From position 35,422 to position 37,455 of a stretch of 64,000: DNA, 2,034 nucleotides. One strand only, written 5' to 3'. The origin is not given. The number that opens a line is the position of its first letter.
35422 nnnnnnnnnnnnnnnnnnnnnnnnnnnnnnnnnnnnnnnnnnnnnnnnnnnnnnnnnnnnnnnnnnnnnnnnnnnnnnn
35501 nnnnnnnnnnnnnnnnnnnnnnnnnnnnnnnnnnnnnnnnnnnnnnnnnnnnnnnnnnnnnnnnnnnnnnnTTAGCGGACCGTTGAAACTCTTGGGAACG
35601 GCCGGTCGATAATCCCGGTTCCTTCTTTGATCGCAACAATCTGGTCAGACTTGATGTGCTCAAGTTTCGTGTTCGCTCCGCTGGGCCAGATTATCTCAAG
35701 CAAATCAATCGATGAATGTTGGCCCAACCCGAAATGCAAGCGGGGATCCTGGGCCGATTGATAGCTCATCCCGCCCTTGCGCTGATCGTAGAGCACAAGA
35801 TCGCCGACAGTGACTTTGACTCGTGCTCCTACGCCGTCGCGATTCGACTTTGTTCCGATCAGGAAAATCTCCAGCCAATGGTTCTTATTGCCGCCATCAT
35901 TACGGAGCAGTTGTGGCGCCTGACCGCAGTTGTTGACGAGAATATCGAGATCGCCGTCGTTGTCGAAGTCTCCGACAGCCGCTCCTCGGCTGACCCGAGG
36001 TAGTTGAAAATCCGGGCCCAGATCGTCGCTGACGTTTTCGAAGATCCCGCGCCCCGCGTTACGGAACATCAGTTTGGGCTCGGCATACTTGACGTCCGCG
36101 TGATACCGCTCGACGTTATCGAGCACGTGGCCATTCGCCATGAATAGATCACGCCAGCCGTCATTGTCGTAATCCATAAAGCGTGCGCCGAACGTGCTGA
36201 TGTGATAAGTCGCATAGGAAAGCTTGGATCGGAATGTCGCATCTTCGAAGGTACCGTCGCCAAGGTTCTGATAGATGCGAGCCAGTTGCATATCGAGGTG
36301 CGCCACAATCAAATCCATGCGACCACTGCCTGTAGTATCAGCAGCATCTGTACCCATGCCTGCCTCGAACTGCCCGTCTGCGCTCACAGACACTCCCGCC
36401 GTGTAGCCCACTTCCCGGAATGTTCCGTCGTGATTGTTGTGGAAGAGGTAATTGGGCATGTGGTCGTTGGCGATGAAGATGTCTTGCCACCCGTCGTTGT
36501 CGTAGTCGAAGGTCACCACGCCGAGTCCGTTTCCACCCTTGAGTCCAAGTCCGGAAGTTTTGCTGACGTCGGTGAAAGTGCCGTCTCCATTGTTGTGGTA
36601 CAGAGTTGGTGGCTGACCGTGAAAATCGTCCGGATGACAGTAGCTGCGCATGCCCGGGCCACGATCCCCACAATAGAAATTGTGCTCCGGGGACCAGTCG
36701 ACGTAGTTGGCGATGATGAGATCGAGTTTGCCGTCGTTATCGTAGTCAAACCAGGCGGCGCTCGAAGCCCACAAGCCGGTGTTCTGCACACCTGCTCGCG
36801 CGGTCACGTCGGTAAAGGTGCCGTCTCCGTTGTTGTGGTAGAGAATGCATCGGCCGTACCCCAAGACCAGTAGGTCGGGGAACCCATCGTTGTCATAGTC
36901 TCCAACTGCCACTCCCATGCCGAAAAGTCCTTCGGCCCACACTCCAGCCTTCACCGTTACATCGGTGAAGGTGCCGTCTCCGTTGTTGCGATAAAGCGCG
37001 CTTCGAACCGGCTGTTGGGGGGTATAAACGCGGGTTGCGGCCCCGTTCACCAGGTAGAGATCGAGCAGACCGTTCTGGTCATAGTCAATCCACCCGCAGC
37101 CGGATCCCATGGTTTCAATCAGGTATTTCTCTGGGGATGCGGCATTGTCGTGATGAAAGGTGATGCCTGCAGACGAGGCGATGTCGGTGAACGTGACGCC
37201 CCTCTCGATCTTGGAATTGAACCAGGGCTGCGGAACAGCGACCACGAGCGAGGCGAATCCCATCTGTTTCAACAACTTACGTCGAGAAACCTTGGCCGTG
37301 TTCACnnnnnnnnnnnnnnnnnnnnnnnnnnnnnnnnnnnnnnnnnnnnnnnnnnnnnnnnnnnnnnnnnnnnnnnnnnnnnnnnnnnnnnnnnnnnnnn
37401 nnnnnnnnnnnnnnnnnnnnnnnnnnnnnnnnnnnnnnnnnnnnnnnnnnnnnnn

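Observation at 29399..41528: Module 2: a second, rearranged copy of the same gene set (GH31-TPR-CRTAC1-TPR, then CRTAC1 divergent from a 1345-aa TBDR)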

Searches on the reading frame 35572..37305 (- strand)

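Call 3: search_protein_families(library=pfam, proteins=[window:35572-37305:-], max_evalue=0.01)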
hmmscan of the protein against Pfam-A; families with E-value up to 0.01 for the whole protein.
window:35572-37305:- (577 aa): 3 families
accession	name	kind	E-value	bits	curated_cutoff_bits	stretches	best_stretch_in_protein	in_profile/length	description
PF13517.12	FG-GAP_3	-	2.6e-54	182.1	26.9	7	136-197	1-60/61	FG-GAP-like repeat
PF07593.17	UnbV_ASPIC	-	2.9e-20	72.3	23.4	1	491-557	1-67/68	ASPIC and UnbV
PF01839.29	FG-GAP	-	1.2e-11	44.6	22.1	1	128-147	1-20/37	FG-GAP repeat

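Call 28: search_protein_families(library=ncbifam, proteins=[window:35572-37305:-], max_evalue=0.001)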
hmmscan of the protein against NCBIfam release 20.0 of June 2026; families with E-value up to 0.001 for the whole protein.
window:35572-37305:- (577 aa): 0 families
